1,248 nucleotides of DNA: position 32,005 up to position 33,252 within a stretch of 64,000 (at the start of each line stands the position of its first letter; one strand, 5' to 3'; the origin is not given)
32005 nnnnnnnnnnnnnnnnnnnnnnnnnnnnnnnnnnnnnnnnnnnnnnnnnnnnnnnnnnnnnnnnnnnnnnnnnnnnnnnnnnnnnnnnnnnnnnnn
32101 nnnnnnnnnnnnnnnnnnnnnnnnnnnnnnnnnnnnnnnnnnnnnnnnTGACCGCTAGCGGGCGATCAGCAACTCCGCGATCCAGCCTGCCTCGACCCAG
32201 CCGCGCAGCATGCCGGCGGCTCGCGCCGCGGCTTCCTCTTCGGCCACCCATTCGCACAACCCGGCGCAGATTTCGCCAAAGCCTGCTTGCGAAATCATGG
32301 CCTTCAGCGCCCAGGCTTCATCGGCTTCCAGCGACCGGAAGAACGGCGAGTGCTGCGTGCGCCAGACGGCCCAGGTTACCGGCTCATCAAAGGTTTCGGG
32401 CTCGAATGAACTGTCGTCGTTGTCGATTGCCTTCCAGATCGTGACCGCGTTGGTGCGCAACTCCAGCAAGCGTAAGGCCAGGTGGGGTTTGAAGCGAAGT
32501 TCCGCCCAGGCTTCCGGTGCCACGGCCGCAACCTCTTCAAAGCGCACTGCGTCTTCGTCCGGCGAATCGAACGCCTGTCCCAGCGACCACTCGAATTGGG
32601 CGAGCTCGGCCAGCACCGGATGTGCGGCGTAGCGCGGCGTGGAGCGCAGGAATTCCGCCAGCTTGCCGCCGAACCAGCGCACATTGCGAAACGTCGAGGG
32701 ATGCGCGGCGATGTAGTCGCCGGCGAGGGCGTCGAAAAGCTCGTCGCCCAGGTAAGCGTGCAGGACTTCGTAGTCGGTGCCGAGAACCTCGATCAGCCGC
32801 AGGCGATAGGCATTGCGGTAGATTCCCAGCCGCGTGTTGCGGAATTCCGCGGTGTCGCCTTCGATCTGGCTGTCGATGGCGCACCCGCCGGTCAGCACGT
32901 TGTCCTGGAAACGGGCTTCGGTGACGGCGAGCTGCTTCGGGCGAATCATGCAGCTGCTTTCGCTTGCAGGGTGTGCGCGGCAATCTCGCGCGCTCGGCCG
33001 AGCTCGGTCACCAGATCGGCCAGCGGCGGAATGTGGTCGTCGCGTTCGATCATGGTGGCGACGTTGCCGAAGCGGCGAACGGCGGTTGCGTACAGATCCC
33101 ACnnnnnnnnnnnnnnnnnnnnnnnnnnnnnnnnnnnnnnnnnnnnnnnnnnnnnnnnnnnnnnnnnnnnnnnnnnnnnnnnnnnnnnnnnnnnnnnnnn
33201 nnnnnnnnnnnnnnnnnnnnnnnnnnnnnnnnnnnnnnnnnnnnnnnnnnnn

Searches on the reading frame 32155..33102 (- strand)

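Call 77: search_protein_families(library=ncbifam, proteins=[window:32155-33102:-], max_evalue=0.001)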
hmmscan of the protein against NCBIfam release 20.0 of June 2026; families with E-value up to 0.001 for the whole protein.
window:32155-33102:- (315 aa): 1 family
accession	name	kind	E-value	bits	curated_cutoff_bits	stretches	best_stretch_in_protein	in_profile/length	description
NF050145.1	RiPP_RRE_HvfC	equivalog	4.4e-09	36.5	142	1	85-307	19-233/237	HvfC family RiPP maturation protein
